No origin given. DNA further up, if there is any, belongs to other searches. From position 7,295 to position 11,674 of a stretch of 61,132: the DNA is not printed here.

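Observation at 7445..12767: Candidate undescribed sigma54 sensing module: bEBP fused to a STAND/TPR sensor, with its own UAS, promoter and output genes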

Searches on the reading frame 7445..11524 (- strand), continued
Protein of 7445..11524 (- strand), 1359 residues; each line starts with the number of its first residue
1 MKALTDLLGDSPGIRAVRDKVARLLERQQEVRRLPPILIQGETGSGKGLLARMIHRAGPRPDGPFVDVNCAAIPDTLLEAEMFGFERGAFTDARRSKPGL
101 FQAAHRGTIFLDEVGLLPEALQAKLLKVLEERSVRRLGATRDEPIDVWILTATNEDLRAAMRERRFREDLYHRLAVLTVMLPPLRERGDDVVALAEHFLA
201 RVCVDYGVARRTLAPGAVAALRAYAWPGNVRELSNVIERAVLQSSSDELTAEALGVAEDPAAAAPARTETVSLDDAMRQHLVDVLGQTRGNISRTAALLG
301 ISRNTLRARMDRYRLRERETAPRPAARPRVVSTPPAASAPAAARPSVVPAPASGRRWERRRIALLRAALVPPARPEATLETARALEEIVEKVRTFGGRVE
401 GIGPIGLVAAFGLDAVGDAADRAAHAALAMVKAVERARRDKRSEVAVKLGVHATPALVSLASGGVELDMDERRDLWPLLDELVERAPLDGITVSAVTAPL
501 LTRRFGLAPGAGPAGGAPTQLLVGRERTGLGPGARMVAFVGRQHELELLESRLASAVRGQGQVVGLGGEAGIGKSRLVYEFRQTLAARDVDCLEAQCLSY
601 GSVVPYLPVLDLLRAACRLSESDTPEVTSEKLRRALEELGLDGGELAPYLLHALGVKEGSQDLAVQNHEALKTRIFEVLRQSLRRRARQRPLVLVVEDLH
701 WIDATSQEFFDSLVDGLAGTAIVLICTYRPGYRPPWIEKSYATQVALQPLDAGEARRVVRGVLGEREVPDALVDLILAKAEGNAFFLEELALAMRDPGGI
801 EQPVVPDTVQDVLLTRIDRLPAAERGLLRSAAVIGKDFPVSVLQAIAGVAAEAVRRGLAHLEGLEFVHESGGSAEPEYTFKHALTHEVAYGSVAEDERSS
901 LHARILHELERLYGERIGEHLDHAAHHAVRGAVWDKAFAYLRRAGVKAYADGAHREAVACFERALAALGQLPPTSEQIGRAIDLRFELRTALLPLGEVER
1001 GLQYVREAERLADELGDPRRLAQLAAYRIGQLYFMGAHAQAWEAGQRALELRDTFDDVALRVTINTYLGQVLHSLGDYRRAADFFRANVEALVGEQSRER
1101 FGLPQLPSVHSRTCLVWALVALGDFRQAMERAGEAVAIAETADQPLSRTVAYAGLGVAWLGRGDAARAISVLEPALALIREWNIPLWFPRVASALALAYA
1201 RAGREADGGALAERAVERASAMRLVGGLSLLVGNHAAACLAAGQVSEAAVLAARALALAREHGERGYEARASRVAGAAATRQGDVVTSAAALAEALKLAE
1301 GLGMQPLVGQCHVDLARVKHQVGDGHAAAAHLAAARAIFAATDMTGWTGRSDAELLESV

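Call 10: find_encoding_contigs(protein=P0004, flank=6000, max_places=3)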
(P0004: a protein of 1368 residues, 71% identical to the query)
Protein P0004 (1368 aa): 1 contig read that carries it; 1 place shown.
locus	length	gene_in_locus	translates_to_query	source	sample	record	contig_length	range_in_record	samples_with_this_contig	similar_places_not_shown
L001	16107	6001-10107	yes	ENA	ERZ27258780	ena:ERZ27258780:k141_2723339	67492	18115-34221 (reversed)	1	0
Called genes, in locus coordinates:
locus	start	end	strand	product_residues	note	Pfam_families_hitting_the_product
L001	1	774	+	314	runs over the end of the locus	PF19300:BPD_transp_1_N, PF00528:BPD_transp_1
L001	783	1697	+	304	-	PF12911:OppC_N, PF00528:BPD_transp_1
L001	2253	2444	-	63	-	-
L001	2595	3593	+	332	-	PF13529:Peptidase_C39_2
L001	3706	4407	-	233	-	PF05552:MS_channel_1st_1 (weak)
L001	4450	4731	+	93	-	-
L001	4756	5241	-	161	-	-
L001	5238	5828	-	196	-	-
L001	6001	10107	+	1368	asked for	PF00158:Sigma54_activat, PF07728:AAA_5 (faint), PF13401:AAA_22 (faint), PF14532:Sigma54_activ_2, PF25601:AAA_lid_14, PF02954:HTH_8, PF13556:HTH_30 (faint), PF13191:AAA_16, +5 more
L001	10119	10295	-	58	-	-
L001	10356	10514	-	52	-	-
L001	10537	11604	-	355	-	-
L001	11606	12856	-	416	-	-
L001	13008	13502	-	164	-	PF11716:MDMPI_N (weak), PF12867:DinB_2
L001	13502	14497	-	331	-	PF12867:DinB_2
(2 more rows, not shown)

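Call 11: find_encoding_contigs(protein=P0066, flank=6000, max_places=3)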
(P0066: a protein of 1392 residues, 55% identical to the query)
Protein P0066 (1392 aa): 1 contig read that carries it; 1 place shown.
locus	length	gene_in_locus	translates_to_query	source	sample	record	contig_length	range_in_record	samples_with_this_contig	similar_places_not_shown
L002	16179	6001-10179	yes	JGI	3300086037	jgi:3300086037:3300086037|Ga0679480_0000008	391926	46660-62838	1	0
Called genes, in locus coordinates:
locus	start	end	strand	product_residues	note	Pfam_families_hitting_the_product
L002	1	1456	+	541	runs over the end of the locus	PF00496:SBP_bac_5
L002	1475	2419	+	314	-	PF19300:BPD_transp_1_N, PF00528:BPD_transp_1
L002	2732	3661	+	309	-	PF12911:OppC_N (weak), PF00528:BPD_transp_1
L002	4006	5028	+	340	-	PF13529:Peptidase_C39_2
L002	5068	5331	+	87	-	-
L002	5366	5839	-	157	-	-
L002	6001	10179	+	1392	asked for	PF00158:Sigma54_activat, PF14532:Sigma54_activ_2, PF13401:AAA_22 (faint), PF25601:AAA_lid_14, PF02954:HTH_8, PF13191:AAA_16, PF13424:TPR_12 (faint)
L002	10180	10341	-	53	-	-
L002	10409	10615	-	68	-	-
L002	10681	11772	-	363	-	-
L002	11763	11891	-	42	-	-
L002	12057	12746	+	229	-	PF06026:Rib_5-P_isom_A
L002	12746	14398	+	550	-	PF00342:PGI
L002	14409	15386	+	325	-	PF03446:NAD_binding_2, PF00393:6PGD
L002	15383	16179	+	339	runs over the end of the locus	PF02685:Glucokinase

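Call 12: find_encoding_contigs(protein=P0088, flank=6000, max_places=3)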
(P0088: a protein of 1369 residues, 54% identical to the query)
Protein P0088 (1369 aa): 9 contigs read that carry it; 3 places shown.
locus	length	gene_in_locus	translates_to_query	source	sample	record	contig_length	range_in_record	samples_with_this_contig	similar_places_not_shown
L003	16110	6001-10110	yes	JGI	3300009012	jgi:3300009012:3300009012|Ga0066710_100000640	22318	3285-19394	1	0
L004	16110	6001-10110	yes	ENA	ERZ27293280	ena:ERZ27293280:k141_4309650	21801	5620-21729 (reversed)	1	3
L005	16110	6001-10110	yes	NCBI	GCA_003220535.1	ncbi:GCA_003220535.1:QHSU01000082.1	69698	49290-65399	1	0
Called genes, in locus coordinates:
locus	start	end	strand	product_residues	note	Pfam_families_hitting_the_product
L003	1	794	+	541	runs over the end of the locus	PF00496:SBP_bac_5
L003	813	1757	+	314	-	PF19300:BPD_transp_1_N, PF00528:BPD_transp_1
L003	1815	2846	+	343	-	PF12911:OppC_N (weak), PF00528:BPD_transp_1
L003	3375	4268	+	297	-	PF13529:Peptidase_C39_2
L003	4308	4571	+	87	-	-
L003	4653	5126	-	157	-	-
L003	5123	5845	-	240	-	-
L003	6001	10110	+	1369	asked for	PF00158:Sigma54_activat, PF13401:AAA_22 (faint), PF14532:Sigma54_activ_2, PF25601:AAA_lid_14, PF02954:HTH_8, PF13191:AAA_16, PF17874:TPR_MalT (weak), PF13424:TPR_12 (weak), +4 more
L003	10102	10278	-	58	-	-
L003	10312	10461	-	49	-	-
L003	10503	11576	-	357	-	PF15632:ATPgrasp_Ter (faint)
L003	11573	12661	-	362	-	-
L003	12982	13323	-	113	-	-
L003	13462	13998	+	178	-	PF12439:GDE_N, PF06202:GDE_C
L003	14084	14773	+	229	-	PF06026:Rib_5-P_isom_A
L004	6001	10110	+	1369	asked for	PF00158:Sigma54_activat, PF13401:AAA_22 (faint), PF14532:Sigma54_activ_2, PF25601:AAA_lid_14, PF02954:HTH_8, PF13191:AAA_16, PF17874:TPR_MalT (weak), PF13424:TPR_12 (weak), +4 more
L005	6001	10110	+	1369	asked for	PF00158:Sigma54_activat, PF13401:AAA_22 (faint), PF14532:Sigma54_activ_2, PF25601:AAA_lid_14, PF02954:HTH_8, PF13191:AAA_16, PF17874:TPR_MalT (weak), PF13424:TPR_12 (weak), +4 more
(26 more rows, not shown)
